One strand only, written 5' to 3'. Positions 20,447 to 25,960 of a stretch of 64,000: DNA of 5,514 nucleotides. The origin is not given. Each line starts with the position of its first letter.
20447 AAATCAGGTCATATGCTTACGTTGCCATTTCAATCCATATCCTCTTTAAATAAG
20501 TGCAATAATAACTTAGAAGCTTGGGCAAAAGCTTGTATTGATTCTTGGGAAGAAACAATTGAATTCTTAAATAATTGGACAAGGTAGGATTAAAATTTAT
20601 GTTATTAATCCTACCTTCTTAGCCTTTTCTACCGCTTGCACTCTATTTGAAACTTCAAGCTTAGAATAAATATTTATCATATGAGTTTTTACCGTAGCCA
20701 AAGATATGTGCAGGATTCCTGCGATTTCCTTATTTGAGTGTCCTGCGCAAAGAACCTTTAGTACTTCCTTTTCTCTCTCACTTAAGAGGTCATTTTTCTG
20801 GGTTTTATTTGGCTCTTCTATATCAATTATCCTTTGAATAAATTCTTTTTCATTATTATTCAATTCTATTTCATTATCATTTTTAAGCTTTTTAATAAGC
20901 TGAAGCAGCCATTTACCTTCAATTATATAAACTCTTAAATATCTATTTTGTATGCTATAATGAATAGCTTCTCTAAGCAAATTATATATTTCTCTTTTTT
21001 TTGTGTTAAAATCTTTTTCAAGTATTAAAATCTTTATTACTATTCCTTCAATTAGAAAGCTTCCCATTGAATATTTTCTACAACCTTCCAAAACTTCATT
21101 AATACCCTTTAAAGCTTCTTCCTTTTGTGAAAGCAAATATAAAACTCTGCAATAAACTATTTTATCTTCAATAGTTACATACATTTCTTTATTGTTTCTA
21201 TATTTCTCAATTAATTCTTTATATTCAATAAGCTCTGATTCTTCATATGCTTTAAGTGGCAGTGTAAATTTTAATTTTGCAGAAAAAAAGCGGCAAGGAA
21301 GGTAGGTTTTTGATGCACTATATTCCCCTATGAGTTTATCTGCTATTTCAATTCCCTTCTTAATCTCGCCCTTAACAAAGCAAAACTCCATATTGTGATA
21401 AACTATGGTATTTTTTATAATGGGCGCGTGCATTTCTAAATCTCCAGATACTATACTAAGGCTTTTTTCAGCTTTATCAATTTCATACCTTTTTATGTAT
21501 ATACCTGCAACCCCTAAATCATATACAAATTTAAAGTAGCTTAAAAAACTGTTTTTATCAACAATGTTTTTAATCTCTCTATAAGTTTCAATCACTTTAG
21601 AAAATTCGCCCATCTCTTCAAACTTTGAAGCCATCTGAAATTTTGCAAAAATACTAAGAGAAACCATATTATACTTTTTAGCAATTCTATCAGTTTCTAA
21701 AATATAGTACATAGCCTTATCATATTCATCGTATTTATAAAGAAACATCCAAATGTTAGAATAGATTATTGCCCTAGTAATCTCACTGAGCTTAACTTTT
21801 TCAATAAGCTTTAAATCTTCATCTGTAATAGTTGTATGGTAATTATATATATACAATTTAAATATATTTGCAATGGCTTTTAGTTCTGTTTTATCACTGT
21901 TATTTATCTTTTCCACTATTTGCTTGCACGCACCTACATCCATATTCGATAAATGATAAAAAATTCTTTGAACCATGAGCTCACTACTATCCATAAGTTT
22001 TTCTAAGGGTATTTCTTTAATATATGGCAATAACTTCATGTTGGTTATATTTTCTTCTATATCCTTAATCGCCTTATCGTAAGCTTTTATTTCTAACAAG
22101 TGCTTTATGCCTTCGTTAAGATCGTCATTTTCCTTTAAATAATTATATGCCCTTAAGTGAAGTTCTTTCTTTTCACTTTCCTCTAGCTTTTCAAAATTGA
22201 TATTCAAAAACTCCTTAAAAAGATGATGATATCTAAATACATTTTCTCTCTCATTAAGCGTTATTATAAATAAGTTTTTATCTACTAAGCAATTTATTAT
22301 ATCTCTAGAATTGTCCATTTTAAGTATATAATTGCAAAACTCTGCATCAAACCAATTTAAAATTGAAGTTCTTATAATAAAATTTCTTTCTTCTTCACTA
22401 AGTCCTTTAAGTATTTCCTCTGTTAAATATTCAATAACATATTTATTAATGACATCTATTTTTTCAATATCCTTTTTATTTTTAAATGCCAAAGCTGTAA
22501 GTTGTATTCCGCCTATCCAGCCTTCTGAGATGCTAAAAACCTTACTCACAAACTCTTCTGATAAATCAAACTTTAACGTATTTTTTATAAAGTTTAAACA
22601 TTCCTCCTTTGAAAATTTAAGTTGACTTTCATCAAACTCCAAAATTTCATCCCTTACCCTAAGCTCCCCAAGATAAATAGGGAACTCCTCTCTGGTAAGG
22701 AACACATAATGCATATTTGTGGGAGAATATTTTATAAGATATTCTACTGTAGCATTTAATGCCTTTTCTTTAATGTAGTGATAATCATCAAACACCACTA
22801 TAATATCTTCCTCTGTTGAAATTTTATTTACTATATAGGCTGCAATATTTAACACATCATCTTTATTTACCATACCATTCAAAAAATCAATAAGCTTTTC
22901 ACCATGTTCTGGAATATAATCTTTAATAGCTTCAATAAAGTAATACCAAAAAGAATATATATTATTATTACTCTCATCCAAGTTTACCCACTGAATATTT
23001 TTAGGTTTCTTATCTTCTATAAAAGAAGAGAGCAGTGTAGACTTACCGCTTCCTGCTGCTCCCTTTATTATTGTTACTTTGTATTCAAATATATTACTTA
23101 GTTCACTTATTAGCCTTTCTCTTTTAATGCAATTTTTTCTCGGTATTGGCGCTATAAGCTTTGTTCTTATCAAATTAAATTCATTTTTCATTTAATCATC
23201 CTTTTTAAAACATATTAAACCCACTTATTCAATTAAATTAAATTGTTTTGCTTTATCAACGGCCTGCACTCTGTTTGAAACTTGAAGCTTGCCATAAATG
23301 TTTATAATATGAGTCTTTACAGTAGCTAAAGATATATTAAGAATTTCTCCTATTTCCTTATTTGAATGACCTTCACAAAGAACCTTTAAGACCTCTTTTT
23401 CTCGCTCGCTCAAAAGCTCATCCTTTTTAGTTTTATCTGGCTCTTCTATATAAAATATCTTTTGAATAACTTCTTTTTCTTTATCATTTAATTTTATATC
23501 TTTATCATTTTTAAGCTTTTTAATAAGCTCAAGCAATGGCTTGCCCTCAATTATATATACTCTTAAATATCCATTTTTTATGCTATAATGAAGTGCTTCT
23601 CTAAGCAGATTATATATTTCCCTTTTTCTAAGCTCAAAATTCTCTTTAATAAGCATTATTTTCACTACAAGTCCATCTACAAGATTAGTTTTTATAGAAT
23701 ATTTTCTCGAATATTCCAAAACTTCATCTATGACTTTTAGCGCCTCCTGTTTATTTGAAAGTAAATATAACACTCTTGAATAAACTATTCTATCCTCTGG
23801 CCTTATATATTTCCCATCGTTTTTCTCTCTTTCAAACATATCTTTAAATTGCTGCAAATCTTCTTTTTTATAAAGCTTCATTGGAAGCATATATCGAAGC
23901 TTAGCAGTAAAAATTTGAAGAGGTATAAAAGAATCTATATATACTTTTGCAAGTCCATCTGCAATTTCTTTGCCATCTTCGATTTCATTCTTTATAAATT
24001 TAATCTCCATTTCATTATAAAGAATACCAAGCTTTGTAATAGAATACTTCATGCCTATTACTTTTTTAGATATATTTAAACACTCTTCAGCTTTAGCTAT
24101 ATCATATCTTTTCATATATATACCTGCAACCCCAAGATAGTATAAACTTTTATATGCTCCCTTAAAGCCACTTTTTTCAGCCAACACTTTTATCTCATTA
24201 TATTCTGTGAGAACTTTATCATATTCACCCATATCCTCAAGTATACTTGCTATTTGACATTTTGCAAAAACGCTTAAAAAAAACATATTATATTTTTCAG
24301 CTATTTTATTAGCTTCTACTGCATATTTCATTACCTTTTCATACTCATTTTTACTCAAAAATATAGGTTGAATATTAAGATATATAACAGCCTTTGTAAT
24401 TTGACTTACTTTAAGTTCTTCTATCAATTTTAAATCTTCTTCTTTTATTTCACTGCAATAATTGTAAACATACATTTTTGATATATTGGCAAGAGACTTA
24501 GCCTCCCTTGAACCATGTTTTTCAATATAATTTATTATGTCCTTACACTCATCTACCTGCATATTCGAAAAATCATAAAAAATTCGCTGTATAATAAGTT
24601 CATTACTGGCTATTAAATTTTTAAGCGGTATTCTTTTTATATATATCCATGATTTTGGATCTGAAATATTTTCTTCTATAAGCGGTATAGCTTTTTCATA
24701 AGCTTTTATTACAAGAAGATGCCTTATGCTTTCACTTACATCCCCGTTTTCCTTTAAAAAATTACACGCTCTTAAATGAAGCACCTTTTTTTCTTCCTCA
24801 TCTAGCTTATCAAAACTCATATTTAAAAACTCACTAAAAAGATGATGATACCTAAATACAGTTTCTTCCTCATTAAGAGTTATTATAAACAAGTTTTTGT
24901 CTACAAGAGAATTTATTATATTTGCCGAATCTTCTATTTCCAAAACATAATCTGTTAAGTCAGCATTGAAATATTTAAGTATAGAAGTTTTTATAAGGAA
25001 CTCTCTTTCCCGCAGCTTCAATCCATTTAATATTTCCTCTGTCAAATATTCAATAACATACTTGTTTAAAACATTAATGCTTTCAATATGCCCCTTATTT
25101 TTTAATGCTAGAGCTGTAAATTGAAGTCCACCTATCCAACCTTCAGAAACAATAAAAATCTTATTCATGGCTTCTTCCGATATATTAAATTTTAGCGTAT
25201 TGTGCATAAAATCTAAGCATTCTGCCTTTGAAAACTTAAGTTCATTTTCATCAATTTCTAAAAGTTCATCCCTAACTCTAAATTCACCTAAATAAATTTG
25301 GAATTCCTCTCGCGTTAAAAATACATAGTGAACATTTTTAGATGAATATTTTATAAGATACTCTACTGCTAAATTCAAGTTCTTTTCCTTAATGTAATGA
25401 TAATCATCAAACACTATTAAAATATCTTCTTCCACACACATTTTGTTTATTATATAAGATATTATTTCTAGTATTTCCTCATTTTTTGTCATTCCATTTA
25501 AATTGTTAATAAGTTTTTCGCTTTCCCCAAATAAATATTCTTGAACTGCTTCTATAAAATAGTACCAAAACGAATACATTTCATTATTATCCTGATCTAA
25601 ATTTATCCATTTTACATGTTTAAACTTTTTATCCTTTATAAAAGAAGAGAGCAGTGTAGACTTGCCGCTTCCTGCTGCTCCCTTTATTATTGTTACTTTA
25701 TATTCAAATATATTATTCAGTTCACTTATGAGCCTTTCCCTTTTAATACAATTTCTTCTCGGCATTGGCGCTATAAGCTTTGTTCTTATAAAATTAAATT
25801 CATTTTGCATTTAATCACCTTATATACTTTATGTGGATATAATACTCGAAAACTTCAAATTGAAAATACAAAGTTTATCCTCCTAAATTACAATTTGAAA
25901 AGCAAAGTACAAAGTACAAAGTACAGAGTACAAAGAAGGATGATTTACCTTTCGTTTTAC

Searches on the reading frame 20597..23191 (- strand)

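Call 87: search_protein_families(library=ncbifam, proteins=[window:20597-23191:-], max_evalue=1e-10)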
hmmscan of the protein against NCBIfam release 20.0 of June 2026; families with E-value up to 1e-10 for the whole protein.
window:20597-23191:- (864 aa): 7 families
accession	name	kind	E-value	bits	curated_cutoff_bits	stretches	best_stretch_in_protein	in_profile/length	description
NF003420.0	PRK04841.1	equivalog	1.2e-90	304.9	537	2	7-790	2-803/903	HTH-type transcriptional regulator MalT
TIGR03020.2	EpsA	equivalog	2.7e-17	63.2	170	1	797-858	185-246/247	XrtB/PEP-CTERM-associated transcriptional regulator EpsA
NF007505.1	PRK10100.1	equivalog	2.9e-16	59.8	250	1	796-858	138-200/204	biofilm master transcriptional regulator CsgD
NF047785.1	respo_reg_MadR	equivalog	9.5e-16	57.8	300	1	796-863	142-209/209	MadR family response regulator transcription factor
NF011896.0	PRK15369.1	equivalog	1e-12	48.1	242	1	791-863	138-210/211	two component system response regulator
TIGR03541.1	reg_near_HchA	equivalog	4.1e-12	46.1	215.6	1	791-861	160-230/232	PA1136 family autoinducer-binding transcriptional regulator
NF052445.1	RespRegMctR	equivalog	3.9e-11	42.7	300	0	794-854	136-196/205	two-component system response regulator MctR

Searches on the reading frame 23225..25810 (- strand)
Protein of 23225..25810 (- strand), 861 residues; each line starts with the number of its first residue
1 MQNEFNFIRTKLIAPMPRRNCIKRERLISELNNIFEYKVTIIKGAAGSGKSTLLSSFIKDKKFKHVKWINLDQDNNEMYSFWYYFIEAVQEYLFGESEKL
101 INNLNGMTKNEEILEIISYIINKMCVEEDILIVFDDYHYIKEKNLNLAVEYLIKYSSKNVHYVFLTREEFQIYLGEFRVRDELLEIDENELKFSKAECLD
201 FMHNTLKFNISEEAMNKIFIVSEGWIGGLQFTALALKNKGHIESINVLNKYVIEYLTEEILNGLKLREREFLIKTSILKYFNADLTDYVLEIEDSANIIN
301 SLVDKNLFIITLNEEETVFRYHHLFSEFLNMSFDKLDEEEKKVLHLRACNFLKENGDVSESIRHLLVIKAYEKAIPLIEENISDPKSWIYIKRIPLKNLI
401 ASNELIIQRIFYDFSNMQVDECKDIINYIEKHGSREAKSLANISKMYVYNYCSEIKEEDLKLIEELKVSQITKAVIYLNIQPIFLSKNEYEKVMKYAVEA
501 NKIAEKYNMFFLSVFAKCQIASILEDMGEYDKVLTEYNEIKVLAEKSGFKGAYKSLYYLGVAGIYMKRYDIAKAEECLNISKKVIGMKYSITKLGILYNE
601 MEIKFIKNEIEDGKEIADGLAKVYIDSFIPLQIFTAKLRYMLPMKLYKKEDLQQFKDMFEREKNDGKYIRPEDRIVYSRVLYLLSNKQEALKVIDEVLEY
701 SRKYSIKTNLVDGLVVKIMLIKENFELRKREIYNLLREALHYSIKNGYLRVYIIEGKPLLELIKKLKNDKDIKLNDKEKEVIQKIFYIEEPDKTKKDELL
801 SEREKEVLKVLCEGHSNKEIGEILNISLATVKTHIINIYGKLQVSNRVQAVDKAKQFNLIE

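Call 87: search_protein_families(library=ncbifam, proteins=[window:23225-25810:-], max_evalue=1e-10)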
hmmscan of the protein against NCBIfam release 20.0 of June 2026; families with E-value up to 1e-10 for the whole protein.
window:23225-25810:- (861 aa): 7 families
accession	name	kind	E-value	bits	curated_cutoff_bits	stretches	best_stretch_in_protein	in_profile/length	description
NF003420.0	PRK04841.1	equivalog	4e-89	299.8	537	2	7-371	2-370/903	HTH-type transcriptional regulator MalT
TIGR03020.2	EpsA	equivalog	1.3e-17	64.3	170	1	793-856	184-247/247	XrtB/PEP-CTERM-associated transcriptional regulator EpsA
NF047785.1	respo_reg_MadR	equivalog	8.9e-16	57.9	300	1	794-860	143-209/209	MadR family response regulator transcription factor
NF007505.1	PRK10100.1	equivalog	6.4e-15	55.4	250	1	794-855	139-200/204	biofilm master transcriptional regulator CsgD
NF011896.0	PRK15369.1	equivalog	7.4e-13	48.6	242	1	792-860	142-210/211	two component system response regulator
NF007403.0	PRK09935.1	equivalog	4.7e-11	42.7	271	1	790-860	140-210/210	fimbria biosynthesis transcriptional regulator FimZ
NF007708.0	PRK10403.1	equivalog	4.8e-11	42.5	343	0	757-850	114-204/215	nitrate/nitrite response regulator protein NarP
